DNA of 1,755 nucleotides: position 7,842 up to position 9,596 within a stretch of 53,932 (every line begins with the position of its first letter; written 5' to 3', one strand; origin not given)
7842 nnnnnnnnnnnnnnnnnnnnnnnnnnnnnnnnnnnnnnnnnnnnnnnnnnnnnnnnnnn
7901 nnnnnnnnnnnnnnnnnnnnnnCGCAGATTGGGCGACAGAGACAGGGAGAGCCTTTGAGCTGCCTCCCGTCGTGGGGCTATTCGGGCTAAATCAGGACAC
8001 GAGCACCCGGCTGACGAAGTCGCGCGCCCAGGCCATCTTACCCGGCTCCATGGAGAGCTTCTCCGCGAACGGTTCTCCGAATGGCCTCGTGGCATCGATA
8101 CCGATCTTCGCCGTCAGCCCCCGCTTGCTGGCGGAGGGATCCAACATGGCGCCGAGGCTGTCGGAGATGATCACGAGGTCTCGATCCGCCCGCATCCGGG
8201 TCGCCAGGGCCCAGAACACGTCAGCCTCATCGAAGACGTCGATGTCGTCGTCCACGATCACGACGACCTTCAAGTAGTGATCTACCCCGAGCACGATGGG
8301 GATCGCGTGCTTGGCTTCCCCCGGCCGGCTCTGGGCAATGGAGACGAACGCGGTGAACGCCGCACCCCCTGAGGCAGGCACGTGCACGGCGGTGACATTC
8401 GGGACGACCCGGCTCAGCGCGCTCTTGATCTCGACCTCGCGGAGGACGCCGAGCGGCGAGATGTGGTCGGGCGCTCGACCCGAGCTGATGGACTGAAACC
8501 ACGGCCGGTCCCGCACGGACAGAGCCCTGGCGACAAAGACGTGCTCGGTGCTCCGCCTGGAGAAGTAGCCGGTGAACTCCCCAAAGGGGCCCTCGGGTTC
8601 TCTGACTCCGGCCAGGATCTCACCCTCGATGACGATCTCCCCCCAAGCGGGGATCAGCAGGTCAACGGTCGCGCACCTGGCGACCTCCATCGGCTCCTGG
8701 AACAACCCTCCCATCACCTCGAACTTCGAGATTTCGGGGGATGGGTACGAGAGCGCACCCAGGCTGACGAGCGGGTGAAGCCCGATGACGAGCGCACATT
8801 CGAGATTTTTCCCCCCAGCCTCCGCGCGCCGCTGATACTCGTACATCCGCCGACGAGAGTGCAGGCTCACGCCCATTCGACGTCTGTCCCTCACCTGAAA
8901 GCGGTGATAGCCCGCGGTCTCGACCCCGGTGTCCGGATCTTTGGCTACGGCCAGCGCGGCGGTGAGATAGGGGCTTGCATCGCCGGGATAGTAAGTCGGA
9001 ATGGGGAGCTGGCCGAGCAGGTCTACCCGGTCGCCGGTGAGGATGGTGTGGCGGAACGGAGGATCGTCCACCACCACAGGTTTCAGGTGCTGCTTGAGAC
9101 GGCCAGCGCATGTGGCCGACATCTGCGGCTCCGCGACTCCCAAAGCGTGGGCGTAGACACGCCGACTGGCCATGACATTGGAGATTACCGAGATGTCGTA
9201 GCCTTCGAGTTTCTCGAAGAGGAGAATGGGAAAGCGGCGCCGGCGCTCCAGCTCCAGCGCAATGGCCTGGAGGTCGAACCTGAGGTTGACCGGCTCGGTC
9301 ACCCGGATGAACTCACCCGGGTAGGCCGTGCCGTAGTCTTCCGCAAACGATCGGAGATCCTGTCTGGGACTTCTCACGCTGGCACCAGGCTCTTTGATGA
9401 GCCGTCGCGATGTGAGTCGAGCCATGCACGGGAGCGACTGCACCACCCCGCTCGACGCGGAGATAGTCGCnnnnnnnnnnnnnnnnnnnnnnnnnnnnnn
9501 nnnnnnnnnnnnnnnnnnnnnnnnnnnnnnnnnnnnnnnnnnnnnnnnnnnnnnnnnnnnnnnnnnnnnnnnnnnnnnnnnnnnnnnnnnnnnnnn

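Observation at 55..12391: Variant hmf-like pathway for a heteroaromatic (di)carboxylate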

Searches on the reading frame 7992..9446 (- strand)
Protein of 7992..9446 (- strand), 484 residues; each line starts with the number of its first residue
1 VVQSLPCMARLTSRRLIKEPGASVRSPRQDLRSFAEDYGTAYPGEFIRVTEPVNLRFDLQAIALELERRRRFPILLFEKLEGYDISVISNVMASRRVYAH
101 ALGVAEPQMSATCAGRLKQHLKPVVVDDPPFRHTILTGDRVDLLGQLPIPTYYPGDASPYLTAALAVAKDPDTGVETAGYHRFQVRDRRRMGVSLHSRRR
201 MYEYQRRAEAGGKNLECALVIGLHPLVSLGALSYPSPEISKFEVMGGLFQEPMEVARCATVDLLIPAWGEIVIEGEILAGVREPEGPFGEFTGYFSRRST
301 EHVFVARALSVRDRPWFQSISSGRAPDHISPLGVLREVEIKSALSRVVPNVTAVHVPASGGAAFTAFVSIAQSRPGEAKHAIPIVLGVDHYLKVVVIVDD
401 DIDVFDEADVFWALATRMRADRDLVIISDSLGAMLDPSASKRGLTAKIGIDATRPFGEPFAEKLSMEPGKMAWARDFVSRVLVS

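Call 3: search_protein_families(library=pfam, proteins=[window:7992-9446:-])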
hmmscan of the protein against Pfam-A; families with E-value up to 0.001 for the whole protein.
window:7992-9446:- (484 aa): 3 families
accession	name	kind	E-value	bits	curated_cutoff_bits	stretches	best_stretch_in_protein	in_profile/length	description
PF01977.22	UbiD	-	1.4e-53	181.6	23.3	1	127-324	6-205/206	3-octaprenyl-4-hydroxybenzoate carboxy-lyase Rift-related domain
PF20696.2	UbiD_C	-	1.2e-33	116.2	24.2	1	333-452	5-127/127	3-octaprenyl-4-hydroxybenzoate carboxy-lyase C-terminal domain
PF20695.2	UbiD_N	-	1.7e-11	44.5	24.3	1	43-107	7-68/78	3-octaprenyl-4-hydroxybenzoate carboxy-lyase N-terminal domain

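Call 4: search_protein_families(library=ncbifam, proteins=[window:7992-9446:-])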
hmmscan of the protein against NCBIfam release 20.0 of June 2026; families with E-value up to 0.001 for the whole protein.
window:7992-9446:- (484 aa): 7 families
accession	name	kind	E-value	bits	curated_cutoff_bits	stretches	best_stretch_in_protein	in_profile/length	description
TIGR00148.1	TIGR00148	subfamily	1.7e-93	313.7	244.85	1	44-454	12-437/438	UbiD family decarboxylase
NF041204.1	VdcC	exception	2e-79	267.2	650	1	29-474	2-461/467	non-oxidative hydroxyarylic acid decarboxylases subunit C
TIGR03701.1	mena_SCO4490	equivalog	3e-58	197.6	495.9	1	44-444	10-430/433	menaquinone biosynthesis decarboxylase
NF008175.0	PRK10922.1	equivalog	3.4e-51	174.3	788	1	127-455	126-458/497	4-hydroxy-3-polyprenylbenzoate decarboxylase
TIGR02724.1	phenyl_P_beta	equivalog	4.6e-41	140.7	468.95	1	30-456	2-443/472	phenylphosphate carboxylase subunit beta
NF041219.1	BagN_FevL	exception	2.1e-30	105.7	1000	1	29-419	18-433/502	bagremycin/ferroverdin biosynthesis UbiD family decarboxylase BagN/FevL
TIGR02723.1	phenyl_P_alpha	equivalog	1.2e-29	103.3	564.6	1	106-447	87-433/485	phenylphosphate carboxylase subunit alpha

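Call 7: search_solved_structures(query=window:7992-9446:-, max_evalue=1e-10)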
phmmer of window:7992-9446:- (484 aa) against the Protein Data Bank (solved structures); distinct sequences matched with E-value up to 1e-10: 38.
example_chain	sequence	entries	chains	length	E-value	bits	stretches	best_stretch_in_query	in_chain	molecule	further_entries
6h6v_A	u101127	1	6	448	1.6e-80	274.5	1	44-460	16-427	3-polyprenyl-4-hydroxybenzoate decarboxylase and related decarboxylases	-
6h6x_B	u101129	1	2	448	3.4e-79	270.1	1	44-460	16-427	3-polyprenyl-4-hydroxybenzoate decarboxylase and related decarboxylases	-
5m1c_A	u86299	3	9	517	2.7e-50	174.8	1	129-456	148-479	3-octaprenyl-4-hydroxybenzoate carboxy-lyase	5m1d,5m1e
2idb_A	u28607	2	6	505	3.1e-50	174.6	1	129-456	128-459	3-octaprenyl-4-hydroxybenzoate carboxy-lyase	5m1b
7p9q_A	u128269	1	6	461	1.2e-48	169.4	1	29-463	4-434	AnInD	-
5o3n_A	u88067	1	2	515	2.4e-46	161.8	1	21-443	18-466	3,4-dihydroxybenzoate decarboxylase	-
5ny5_A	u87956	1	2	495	1.5e-45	159.2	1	26-443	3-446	3,4-dihydroxybenzoate decarboxylase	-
7ae4_A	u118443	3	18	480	8.1e-45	156.8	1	29-459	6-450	Phenolic acid decarboxylase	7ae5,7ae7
5o3m_A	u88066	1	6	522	1.5e-43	152.5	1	21-440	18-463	Protocatechuate decarboxylase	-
7pda_A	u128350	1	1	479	9.3e-35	123.6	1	43-457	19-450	UbiD family decarboxylase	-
6da6_A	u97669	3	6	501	1.5e-32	116.3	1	108-420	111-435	UbiD-like decarboxylase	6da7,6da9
7nf0_A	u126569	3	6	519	1.3e-30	109.9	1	120-441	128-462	Ferulic acid decarboxylase 1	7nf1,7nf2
7ney_A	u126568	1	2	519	6.9e-29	104.2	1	120-441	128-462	Ferulic acid decarboxylase 1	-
7nf3_A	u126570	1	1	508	7e-24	87.7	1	121-438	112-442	Ferulic acid decarboxylase 1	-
6r2z_A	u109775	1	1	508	7.1e-24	87.7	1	121-438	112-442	Ferulic acid decarboxylase 1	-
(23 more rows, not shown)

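Call 10: find_homologous_proteins(query=window:7992-9446:-, max_evalue=1e-30)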
Query window:7992-9446:- (484 aa): 4666 proteins with E <= 1e-30 among 8000 candidates; the best 120 are listed.
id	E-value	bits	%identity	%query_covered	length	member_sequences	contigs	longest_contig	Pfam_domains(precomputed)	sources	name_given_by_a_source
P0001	0.0e+0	1030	100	95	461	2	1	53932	PF20696.3,PF01977.23,PF20695.3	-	-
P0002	2.0e-257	873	87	92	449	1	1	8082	PF20696.3,PF01977.23,PF20695.3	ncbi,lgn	ncbi:MAG: UbiD family decarboxylase [Alphaproteobacteria bacterium]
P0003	4.5e-236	802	78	94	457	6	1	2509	PF20696.3,PF01977.23,PF20695.3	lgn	-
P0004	6.1e-236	802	76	94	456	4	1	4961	PF20696.3,PF01977.23,PF20695.3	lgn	-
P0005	6.7e-236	802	76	94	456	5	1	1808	PF20696.3,PF01977.23,PF20695.3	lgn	-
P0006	6.8e-236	802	78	94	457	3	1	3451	PF20696.3,PF01977.23,PF20695.3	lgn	-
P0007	1.4e-235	801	76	94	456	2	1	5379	PF20696.3,PF01977.23,PF20695.3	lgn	-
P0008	6.3e-234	795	74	94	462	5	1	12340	PF20696.3,PF01977.23,PF20695.3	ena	-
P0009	6.9e-233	792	75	94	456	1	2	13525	PF20696.3,PF01977.23,PF20695.3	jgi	jgi:UbiD family decarboxylase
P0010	4.7e-232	789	75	94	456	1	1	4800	PF20696.3,PF01977.23,PF20695.3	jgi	jgi:UbiD family decarboxylase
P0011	1.8e-231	787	74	94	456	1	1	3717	PF20696.3,PF01977.23,PF20695.3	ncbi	-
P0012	4.8e-231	786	78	92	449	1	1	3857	PF20696.3,PF01977.23,PF20695.3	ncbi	-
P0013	6.4e-231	785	75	94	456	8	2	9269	PF20696.3,PF01977.23,PF20695.3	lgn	-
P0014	1.2e-230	784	75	94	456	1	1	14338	PF20696.3,PF01977.23,PF20695.3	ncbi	-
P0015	1.2e-228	778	74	94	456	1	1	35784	PF20696.3,PF01977.23,PF20695.3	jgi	jgi:UbiD family decarboxylase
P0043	2.8e-212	724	70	94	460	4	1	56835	PF20696.3,PF01977.23,PF20695.3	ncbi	-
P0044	3.3e-212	724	70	94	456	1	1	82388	PF20696.3,PF01977.23,PF20695.3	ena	-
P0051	1.2e-211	722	68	94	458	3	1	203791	PF20696.3,PF01977.23,PF20695.3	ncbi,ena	-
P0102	6.0e-210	716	70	93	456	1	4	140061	PF20696.3,PF01977.23,PF20695.3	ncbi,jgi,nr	ncbi:MAG TPA: UbiD family decarboxylase [Methylomirabilota bacterium]|jgi:UbiD family decarboxylase|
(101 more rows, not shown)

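Call 11: find_encoding_contigs(protein=P0102, flank=10000, max_places=3)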
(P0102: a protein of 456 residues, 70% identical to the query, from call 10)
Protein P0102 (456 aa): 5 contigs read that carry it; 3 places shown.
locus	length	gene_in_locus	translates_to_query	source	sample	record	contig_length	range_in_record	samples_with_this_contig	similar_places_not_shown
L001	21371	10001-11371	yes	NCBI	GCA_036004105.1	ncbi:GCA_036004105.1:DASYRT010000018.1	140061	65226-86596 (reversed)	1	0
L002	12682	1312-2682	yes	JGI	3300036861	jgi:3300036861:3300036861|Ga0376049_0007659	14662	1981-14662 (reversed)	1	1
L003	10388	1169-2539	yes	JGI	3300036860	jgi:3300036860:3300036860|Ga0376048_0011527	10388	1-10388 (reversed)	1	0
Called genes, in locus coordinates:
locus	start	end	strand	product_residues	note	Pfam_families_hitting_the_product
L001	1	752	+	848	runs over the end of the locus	PF20245:DUF6600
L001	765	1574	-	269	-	PF00005:ABC_tran, PF13304:AAA_21 (faint)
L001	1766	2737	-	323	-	PF13379:NMT1_2, PF09084:NMT1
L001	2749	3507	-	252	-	PF00528:BPD_transp_1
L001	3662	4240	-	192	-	PF07719:TPR_2 (faint), PF13174:TPR_6 (faint), PF13432:TPR_16, PF13414:TPR_11 (faint), PF14559:TPR_19, PF13432:TPR_16 (weak), PF14559:TPR_19 (weak)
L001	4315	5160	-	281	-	PF00561:Abhydrolase_1, PF12146:Hydrolase_4, PF12697:Abhydrolase_6, PF03096:Ndr (weak)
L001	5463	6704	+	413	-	PF00083:Sugar_tr (weak), PF07690:MFS_1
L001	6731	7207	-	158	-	-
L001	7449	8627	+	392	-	PF13433:Peripla_BP_5, PF13458:Peripla_BP_6, PF01094:ANF_receptor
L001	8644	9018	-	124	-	-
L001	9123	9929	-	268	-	PF00149:Metallophos, PF12850:Metallophos_2 (faint)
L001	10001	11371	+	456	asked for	PF20695:UbiD_N, PF01977:UbiD, PF20696:UbiD_C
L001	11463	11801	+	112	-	-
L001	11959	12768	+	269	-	PF12146:Hydrolase_4, PF00561:Abhydrolase_1, PF00975:Thioesterase (weak), PF12697:Abhydrolase_6, PF03096:Ndr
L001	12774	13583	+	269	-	PF12146:Hydrolase_4, PF00561:Abhydrolase_1, PF03096:Ndr (weak), PF12697:Abhydrolase_6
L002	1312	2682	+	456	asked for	PF20695:UbiD_N, PF01977:UbiD, PF20696:UbiD_C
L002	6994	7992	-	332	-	PF13379:NMT1_2, PF09084:NMT1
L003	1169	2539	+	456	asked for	PF20695:UbiD_N, PF01977:UbiD, PF20696:UbiD_C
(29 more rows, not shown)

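Call 12: find_encoding_contigs(protein=P0051, flank=10000, max_places=2)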
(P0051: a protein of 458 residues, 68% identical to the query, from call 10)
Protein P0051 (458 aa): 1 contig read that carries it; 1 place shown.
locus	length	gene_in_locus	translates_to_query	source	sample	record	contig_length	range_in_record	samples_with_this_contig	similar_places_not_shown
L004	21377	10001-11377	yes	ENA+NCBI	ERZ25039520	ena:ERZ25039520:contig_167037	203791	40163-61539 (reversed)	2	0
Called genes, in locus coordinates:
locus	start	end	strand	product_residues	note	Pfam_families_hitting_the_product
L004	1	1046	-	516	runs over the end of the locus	-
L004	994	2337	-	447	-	-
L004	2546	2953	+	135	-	-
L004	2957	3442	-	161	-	PF01451:LMWPc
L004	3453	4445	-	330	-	PF00106:adh_short, PF08659:KR, PF13561:adh_short_C2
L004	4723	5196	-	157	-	PF00293:NUDIX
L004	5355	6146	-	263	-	PF03328:HpcH_HpaI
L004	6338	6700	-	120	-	-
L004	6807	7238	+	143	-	PF00582:Usp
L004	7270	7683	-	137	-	-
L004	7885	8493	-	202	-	PF03352:Adenine_glyco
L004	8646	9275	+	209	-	-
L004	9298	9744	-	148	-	-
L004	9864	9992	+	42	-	-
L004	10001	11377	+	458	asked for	PF20695:UbiD_N, PF01977:UbiD, PF20696:UbiD_C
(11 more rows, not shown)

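Call 13: find_encoding_contigs(protein=P0002, flank=10000, max_places=2)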
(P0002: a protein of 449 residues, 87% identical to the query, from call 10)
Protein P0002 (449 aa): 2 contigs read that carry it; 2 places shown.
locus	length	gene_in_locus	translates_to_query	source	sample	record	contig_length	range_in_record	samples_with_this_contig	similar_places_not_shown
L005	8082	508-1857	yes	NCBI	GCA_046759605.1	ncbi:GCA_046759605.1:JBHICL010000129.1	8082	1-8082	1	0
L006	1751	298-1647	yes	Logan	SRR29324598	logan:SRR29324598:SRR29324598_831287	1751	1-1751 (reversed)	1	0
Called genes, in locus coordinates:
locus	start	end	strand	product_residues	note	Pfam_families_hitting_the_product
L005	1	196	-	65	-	?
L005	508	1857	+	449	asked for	PF20695:UbiD_N, PF01977:UbiD, PF20696:UbiD_C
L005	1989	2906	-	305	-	PF00892:EamA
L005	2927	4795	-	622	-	PF06808:DctM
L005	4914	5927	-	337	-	PF16868:NMT1_3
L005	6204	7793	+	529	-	PF07969:Amidohydro_3, PF01979:Amidohydro_1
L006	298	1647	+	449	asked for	PF20695:UbiD_N, PF01977:UbiD, PF20696:UbiD_C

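Call 29: search_dna_similar(query=window:7992-9374:-, collection=plasmids, mode=protein, max_rows=30, max_evalue=1e-30)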
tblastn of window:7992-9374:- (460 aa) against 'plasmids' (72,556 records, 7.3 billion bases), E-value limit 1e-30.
Records with a match: 323; places in all: 355; records where one place covers at least 80% of the query: 292.
Best place of each record, by identity: <60% 323.
By first word of the organism name: Sinorhizobium 118; Agrobacterium 20; Pantoea 15; Paracoccus 14; Paraburkholderia 11; Ensifer 11; Rhizobium 11; Rahnella 11; Caballeronia 9; Burkholderia 8; and 36 more.
By predicted mobility (MOB-suite, as given by PLSDB): non-mobilizable 168; mobilizable 78; conjugative 77.
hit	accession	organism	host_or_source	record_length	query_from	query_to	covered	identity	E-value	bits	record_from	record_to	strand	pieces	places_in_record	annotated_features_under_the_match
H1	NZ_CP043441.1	Cupriavidus campinensis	cell culture,soil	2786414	5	457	98%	36.5%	1e-69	248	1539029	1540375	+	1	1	none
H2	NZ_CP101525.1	Burkholderia arboris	mixed culture,soil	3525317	4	430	93%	37.2%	1e-70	250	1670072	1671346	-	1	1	none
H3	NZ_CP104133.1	Sinorhizobium sp. K101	Phaseolus vulgaris,cell ...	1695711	5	430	93%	37.1%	5e-73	257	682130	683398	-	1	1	none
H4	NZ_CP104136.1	Sinorhizobium sp. C101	Phaseolus vulgaris,cell ...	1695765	5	430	93%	37.1%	5e-73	257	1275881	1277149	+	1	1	record has no annotation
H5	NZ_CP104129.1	Sinorhizobium sp. M103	Phaseolus vulgaris,cell ...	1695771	5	430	93%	37.1%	5e-73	257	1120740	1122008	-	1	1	none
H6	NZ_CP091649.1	Burkholderia aenigmatica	-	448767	17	435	91%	37.6%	1e-66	238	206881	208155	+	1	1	UbiD family decarboxylase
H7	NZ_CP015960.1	Paraburkholderia caribensis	Mimosa,single cell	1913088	17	435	91%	37.6%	9e-66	236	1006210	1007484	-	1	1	none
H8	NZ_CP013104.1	Paraburkholderia caribensis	-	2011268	17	435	91%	37.6%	1e-65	236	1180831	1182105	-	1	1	none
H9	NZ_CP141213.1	Sinorhizobium meliloti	alfalfa,Isolate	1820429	5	430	93%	36.9%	9e-73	256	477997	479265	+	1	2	none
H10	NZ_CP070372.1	Paracoccus methylovorus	whole organism,grassland soil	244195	5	430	93%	36.9%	1e-71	253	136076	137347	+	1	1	UbiD family decarboxylase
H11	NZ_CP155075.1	Paraburkholderia sp. PREW-6R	single cell,Phlox subulata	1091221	5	430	93%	36.9%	2e-71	252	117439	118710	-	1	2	none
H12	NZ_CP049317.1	Caballeronia sp. SBC2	whole organism,soil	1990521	5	430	93%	36.9%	8e-71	251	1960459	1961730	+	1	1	none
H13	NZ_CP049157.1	Caballeronia sp. SBC1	whole organism,soil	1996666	5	430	93%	36.9%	8e-71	251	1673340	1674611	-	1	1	none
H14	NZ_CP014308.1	Burkholderia sp. PAMC 26561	single cell,lichen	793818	5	430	93%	36.9%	8e-70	248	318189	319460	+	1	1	UbiD family decarboxylase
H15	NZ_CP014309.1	Burkholderia sp. PAMC 26561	single cell,lichen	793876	5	430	93%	36.9%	8e-70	248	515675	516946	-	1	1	UbiD family decarboxylase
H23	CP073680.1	Sinorhizobium meliloti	Medicago truncatula,cell culture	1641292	5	430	93%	36.6%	1e-71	253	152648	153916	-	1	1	UbiD family decarboxylase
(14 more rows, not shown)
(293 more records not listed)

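Call 30: get_annotated_region(hit=H1, flank=12000)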
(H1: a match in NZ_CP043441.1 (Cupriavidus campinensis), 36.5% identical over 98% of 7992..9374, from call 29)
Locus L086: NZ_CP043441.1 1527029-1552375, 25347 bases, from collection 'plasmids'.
description: Cupriavidus campinensis strain MJ1 plasmid unnamed1, complete sequence
organism: Cupriavidus campinensis (NCBI taxid 151783)
taxonomy: Bacteria; Pseudomonadota; Betaproteobacteria; Burkholderiales; Burkholderiaceae; Cupriavidus; Cupriavidus campinensis
host: -; source: cell culture,soil; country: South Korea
typing (MOB-suite, as given by PLSDB): mobilizable; relaxase MOBP
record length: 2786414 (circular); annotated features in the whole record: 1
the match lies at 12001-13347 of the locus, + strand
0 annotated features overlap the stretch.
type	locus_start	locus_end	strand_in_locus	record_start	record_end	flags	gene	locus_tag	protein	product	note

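Call 31: get_annotated_region(hit=H6, flank=12000)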
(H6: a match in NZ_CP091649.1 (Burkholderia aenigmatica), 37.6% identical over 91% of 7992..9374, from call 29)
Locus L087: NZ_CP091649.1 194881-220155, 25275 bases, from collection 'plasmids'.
description: Burkholderia aenigmatica strain CMCC(B)23010 plasmid unnamed, complete sequence
organism: Burkholderia aenigmatica (NCBI taxid 2015348)
taxonomy: Bacteria; Pseudomonadota; Betaproteobacteria; Burkholderiales; Burkholderiaceae; Burkholderia; Burkholderia aenigmatica
host: -; source: -; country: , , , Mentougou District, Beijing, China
typing (MOB-suite, as given by PLSDB): non-mobilizable; replicon rep_cluster_526; mating-pair formation MPF_T
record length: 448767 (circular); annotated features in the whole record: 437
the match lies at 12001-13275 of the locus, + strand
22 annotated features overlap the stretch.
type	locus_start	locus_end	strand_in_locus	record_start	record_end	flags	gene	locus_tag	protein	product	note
CDS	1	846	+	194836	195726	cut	-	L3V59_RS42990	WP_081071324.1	ABC transporter substrate-binding protein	-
CDS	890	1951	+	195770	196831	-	-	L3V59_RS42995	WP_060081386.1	ABC transporter substrate-binding protein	-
CDS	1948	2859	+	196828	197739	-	-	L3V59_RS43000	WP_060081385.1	ABC transporter permease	-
CDS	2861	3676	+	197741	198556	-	-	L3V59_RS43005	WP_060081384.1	ABC transporter ATP-binding protein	GO:0006810 - transport [Evidence IEA]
CDS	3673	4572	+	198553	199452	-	-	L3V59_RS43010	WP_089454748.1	carbon-nitrogen hydrolase family protein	-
CDS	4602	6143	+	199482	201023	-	-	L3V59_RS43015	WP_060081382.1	amidohydrolase family protein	-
CDS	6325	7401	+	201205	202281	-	-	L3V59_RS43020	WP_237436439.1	M20/M25/M40 family metallo-hydrolase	-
CDS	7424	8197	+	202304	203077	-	-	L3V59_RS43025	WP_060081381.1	aspartate/glutamate racemase family protein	-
CDS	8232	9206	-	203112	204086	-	-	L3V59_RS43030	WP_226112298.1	XdhC family protein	-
CDS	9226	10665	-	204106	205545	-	-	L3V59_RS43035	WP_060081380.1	aldehyde dehydrogenase family protein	-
CDS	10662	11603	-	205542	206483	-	-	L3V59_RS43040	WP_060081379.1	LysR family transcriptional regulator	GO:0006355 - regulation of DNA-templated transcription [Evidence IEA]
CDS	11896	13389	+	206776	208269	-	-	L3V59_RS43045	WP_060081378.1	UbiD family decarboxylase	-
CDS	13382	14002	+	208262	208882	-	-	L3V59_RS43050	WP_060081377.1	UbiX family flavin prenyltransferase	-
CDS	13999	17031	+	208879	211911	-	-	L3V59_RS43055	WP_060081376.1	molybdopterin cofactor-binding domain-containing protein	-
CDS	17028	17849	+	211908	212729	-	-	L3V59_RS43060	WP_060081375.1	FAD binding domain-containing protein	-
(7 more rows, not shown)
